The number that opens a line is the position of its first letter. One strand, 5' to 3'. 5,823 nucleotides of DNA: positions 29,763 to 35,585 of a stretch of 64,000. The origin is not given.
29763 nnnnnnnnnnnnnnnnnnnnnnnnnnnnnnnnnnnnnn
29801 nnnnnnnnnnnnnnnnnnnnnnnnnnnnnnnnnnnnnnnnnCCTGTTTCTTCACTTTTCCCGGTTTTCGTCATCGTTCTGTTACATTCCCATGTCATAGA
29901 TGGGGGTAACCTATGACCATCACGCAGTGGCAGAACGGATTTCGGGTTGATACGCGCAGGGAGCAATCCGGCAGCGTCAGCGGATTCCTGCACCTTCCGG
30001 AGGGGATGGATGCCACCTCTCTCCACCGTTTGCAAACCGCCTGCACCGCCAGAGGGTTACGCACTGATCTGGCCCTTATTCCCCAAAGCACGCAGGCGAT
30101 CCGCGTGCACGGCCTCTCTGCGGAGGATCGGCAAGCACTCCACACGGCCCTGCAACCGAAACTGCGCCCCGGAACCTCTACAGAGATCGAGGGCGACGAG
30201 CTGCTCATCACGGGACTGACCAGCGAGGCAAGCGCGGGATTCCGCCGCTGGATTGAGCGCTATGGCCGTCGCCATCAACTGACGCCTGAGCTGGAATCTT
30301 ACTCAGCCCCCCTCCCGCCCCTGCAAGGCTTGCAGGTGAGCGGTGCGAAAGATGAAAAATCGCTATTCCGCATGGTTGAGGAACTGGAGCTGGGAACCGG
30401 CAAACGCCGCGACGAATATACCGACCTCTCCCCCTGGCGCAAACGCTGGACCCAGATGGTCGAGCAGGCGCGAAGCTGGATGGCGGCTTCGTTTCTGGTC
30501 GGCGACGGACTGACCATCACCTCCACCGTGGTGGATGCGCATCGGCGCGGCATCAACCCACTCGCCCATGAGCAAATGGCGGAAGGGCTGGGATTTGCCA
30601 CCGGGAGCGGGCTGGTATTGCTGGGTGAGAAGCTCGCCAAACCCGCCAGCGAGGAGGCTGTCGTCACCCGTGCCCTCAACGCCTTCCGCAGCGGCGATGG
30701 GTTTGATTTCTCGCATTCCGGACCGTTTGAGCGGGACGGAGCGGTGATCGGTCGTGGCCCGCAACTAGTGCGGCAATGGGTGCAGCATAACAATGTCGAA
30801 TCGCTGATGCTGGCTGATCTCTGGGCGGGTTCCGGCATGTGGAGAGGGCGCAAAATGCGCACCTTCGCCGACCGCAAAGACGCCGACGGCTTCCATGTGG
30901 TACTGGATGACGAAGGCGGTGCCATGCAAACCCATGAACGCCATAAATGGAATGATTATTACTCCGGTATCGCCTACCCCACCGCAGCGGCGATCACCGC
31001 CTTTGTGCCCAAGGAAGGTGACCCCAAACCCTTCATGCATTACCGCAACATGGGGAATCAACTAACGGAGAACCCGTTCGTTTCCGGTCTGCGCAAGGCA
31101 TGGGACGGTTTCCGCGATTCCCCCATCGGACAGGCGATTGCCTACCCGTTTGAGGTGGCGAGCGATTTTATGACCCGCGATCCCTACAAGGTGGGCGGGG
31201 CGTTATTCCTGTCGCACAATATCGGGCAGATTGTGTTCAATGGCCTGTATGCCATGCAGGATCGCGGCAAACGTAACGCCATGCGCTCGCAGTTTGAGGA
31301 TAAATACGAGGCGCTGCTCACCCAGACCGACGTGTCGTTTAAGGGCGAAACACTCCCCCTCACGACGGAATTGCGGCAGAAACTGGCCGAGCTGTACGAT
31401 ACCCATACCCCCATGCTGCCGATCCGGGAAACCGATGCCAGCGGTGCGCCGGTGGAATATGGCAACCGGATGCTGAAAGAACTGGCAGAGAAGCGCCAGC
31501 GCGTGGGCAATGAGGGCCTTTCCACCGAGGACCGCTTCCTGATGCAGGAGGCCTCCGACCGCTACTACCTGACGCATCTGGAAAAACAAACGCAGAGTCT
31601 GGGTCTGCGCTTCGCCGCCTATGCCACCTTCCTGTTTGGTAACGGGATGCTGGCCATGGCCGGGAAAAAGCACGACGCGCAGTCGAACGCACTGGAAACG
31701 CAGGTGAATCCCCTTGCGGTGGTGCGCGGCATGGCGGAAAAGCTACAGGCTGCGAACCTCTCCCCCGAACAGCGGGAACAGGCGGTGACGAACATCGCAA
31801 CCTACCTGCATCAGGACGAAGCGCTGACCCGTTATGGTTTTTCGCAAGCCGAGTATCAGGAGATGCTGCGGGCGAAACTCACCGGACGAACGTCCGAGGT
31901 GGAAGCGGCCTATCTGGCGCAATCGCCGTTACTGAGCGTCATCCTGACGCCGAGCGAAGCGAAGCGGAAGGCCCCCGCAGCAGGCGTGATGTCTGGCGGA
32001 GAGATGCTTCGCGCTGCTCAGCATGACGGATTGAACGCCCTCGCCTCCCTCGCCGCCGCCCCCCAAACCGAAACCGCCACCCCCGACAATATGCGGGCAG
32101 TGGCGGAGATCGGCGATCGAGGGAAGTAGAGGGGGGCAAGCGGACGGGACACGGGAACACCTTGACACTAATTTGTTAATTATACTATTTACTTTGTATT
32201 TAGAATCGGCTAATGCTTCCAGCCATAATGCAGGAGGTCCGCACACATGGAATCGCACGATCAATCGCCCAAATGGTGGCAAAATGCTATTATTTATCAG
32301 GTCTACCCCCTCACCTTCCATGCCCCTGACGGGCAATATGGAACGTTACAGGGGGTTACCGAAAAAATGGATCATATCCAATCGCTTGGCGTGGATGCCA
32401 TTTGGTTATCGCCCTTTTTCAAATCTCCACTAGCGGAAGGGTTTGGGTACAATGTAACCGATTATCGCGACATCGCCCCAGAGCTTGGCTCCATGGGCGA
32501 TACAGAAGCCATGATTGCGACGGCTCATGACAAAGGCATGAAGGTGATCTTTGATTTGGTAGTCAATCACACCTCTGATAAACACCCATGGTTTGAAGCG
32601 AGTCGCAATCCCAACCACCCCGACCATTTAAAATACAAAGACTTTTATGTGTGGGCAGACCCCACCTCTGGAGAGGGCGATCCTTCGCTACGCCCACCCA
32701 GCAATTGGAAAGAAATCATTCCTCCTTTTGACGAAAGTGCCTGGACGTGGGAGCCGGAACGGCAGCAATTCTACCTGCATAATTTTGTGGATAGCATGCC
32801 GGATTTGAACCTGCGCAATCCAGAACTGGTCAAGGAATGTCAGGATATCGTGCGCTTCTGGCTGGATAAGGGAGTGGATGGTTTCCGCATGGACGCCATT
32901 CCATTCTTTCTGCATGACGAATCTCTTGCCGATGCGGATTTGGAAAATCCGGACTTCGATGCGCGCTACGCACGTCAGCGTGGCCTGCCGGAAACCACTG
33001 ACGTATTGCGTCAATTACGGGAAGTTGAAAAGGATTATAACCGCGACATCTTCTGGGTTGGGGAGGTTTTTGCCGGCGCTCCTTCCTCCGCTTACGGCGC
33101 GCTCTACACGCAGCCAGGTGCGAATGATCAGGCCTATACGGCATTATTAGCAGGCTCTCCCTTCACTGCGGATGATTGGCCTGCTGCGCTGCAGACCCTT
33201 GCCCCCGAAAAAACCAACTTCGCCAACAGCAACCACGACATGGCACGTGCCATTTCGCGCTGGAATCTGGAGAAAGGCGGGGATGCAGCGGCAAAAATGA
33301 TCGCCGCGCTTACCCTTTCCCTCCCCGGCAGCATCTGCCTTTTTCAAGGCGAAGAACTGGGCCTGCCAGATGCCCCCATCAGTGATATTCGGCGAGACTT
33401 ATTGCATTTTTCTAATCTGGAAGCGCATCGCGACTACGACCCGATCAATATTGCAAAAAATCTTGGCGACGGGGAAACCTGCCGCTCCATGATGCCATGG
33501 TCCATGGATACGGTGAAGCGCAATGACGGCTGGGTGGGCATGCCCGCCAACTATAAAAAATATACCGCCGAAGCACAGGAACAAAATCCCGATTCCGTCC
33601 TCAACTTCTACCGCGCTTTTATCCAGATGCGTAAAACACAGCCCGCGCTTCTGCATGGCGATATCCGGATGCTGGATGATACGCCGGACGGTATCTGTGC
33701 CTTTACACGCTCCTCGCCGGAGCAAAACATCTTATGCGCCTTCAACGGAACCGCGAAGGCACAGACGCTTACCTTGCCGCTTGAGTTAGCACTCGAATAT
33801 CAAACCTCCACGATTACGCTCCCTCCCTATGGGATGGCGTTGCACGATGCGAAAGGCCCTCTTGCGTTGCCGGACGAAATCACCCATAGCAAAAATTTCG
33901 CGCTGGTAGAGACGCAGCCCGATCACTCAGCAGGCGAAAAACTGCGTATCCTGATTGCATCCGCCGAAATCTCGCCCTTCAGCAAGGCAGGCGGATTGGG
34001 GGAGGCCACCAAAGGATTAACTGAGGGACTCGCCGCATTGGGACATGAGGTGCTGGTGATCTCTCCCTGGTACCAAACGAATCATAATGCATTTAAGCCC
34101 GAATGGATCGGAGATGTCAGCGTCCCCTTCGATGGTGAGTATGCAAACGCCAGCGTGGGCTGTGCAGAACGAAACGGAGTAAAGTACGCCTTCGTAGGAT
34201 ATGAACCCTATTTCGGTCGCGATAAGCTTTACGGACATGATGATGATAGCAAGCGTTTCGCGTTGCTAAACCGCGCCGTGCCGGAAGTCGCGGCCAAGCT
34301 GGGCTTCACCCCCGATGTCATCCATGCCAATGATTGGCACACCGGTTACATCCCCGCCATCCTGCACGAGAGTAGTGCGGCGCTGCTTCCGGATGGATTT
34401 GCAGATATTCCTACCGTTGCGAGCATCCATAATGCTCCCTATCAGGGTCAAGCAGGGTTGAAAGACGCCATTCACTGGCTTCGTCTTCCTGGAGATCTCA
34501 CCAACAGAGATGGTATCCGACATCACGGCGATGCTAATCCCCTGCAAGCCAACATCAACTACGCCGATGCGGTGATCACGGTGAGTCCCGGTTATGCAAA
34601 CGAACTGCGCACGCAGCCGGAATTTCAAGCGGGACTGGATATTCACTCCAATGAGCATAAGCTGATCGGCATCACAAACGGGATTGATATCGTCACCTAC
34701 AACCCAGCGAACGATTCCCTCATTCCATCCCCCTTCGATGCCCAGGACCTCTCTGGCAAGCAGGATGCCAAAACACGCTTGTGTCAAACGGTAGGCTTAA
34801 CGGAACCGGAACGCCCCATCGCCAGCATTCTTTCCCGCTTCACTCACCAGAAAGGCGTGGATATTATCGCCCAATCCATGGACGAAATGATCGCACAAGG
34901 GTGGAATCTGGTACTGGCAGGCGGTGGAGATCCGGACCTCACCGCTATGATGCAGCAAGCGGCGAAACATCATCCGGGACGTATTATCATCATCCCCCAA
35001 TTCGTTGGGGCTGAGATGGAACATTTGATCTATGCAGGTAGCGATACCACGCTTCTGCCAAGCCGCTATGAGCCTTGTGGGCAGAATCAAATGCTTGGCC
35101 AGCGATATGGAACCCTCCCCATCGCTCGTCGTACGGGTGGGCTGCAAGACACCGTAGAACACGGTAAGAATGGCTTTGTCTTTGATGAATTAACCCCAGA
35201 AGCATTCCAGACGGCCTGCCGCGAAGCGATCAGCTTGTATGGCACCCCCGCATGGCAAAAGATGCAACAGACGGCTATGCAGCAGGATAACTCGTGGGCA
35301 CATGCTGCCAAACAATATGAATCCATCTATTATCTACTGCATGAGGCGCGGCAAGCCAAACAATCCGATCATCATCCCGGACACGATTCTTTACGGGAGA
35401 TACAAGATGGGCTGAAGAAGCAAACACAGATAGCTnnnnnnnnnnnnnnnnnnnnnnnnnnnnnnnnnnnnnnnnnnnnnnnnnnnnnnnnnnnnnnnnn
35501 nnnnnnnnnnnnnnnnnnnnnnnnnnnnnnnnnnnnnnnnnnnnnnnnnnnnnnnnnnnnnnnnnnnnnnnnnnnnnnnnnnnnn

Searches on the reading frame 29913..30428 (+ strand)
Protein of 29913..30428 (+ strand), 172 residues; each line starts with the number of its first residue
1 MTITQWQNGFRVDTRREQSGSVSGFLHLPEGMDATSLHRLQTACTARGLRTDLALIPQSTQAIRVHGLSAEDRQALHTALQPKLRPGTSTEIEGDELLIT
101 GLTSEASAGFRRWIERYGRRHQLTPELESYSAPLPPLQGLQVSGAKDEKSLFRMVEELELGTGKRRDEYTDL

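Call 91: search_solved_structures(query=A7, max_evalue=10)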
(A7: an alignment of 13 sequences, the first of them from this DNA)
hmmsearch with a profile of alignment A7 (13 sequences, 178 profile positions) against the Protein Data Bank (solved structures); distinct sequences matched with E-value up to 10: 15.
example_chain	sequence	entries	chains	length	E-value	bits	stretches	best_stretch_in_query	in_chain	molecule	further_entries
8fjf_A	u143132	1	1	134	0.0075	19.4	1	71-160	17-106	H10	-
6ur7_A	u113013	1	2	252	0.019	18.1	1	79-124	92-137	Sel1 repeat family protein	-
1p6t_A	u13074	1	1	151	0.03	17.5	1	81-122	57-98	Potential copper-transporting ATPase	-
2rml_A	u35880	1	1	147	0.083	16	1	81-122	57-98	Copper-transporting P-type ATPase copA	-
2p5k_A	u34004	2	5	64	0.18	14.9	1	35-63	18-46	Arginine repressor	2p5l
6mrr_A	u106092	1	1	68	0.19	14.9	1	37-98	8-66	Foldit1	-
9ckv_C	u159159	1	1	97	0.56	13.3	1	76-138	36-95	NeoNectin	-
4ye0_A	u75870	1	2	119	0.6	13.2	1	88-144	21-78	Stress-induced protein 1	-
4me8_A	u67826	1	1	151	0.63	13.2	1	63-144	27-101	Signal peptidase I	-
1f9n_A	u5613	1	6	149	0.85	12.7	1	35-63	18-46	ARGININE REPRESSOR/ACTIVATOR PROTEIN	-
4ydz_A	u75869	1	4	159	0.9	12.7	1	88-143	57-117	Stress-induced protein 1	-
2x9z_A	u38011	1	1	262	0.96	12.6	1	74-129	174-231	CELL WALL SURFACE ANCHOR FAMILY PROTEIN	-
7mq5_A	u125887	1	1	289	1.2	12.2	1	32-68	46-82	Universal stress protein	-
3mt0_A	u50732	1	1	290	1.2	12.2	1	32-68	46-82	uncharacterized protein PA1789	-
5cj9_A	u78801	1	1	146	1.4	12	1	34-62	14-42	Arginine repressor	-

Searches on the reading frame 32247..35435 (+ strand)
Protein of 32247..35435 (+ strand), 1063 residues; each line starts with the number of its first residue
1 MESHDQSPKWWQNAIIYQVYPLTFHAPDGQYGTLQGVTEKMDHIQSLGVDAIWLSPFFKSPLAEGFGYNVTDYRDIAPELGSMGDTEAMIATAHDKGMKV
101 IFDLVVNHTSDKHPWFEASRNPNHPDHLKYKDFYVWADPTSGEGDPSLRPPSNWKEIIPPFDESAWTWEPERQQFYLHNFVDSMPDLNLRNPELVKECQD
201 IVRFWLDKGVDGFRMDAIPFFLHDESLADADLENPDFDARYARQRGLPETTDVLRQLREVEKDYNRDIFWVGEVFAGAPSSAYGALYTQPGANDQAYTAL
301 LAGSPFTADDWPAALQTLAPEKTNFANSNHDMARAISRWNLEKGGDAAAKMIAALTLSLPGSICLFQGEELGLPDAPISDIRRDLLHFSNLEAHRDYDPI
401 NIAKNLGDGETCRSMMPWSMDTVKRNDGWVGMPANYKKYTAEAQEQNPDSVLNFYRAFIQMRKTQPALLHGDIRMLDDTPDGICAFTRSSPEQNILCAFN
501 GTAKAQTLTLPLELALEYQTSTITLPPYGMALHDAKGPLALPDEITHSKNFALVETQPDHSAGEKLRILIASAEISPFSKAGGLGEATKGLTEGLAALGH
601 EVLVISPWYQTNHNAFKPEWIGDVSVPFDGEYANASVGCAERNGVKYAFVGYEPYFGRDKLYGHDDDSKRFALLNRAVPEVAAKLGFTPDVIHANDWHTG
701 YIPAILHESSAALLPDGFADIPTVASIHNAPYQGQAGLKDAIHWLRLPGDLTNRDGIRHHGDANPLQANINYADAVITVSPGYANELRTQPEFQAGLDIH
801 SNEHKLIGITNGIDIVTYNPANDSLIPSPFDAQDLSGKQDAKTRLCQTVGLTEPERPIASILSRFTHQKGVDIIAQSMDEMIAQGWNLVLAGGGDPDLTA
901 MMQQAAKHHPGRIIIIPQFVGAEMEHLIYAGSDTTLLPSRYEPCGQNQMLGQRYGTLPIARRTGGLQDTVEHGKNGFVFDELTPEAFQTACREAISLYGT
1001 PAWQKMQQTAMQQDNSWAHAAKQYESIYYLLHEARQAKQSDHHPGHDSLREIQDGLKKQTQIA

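Call 6: search_protein_families(library=pfam, proteins=[window:32247-35435:+], max_evalue=0.01)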
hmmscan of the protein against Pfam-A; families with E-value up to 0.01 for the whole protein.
window:32247-35435:+ (1063 aa): 7 families
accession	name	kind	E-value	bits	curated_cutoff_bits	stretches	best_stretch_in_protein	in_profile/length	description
PF00128.31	Alpha-amylase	-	4.7e-98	329.8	22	1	18-471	1-446/446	Alpha amylase, catalytic domain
PF08323.17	Glyco_transf_5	-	1.9e-58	198.4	22.7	1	567-798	1-234/239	Starch synthase catalytic domain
PF00534.26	Glycos_transf_1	-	1.3e-15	57.8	26.4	1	854-998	13-159/172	Glycosyl transferases group 1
PF13692.12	Glyco_trans_1_4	-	3.5e-14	53.7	27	1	859-995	4-140/142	Glycosyl transferases group 1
PF13579.12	Glyco_trans_4_4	-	1.3e-09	39.1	29.7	1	582-790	1-145/158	Glycosyl transferase 4-like domain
PF13439.12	Glyco_transf_4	-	1.3e-09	38.8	28.5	1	582-789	2-150/170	Glycosyltransferase Family 4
PF16657.11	Malt_amylase_C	-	4.7e-07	30.2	27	1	471-515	1-42/75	Maltogenic Amylase, C-terminal domain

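Call 7: search_protein_families(library=ncbifam, proteins=[window:32247-35435:+], max_evalue=0.01)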
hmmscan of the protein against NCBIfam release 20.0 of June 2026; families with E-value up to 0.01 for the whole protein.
window:32247-35435:+ (1063 aa): 61 families (the best 25 are shown)
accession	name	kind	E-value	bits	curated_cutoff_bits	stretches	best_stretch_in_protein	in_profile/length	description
TIGR02095.1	glgA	subfamily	3.5e-131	438.1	328.45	1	567-1029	2-475/477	glycogen/starch synthase, ADP-glucose type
NF051899.1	BetGalacBglAAgro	equivalog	1.8e-118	396.3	900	1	10-516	2-507/537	beta-galactosidase BglA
NF001898.0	PRK00654.1-1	equivalog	2.4e-113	379.3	603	1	566-1031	1-475/477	glycogen synthase GlgA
NF001903.0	PRK00654.2-2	equivalog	1.5e-109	366.9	616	1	566-1030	1-477/482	glycogen synthase GlgA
NF001899.0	PRK00654.1-2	equivalog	4.3e-102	342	459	1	567-1032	2-476/478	glycogen synthase GlgA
NF001901.0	PRK00654.1-5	equivalog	1.2e-88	297.8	649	1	560-1038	18-498/502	glycogen synthase GlgA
TIGR02403.1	trehalose_treC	equivalog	1.6e-88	297.8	799.05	2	10-278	1-250/544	alpha,alpha-phosphotrehalase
NF001900.0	PRK00654.1-3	equivalog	1.7e-88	297.2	509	1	566-1041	1-464/481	glycogen synthase GlgA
NF001905.0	PRK00654.2-4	subfamily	7.9e-88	295.1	560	1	567-1032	2-487/489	glycogen synthase GlgA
NF010699.0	PRK14099.1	equivalog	1.6e-81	274.3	762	1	565-1036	3-484/485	glycogen synthase GlgA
TIGR02456.1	treS_nterm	equivalog_domain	2.6e-80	270.5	678.35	2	9-266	1-233/539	maltose alpha-D-glucosyltransferase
NF008183.0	PRK10933.1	subfamily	1.4e-75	255.1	535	2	6-229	3-213/551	alpha,alpha-phosphotrehalase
NF001906.0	PRK00654.2-5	equivalog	2.4e-72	244.4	870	1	564-1028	4-480/485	glycogen synthase GlgA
NF001902.0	PRK00654.2-1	equivalog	4.2e-70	236.7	845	1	571-1031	6-489/492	glycogen synthase GlgA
NF010698.0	PRK14098.1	equivalog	3.9e-69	233.6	754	1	566-1032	6-487/489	starch synthase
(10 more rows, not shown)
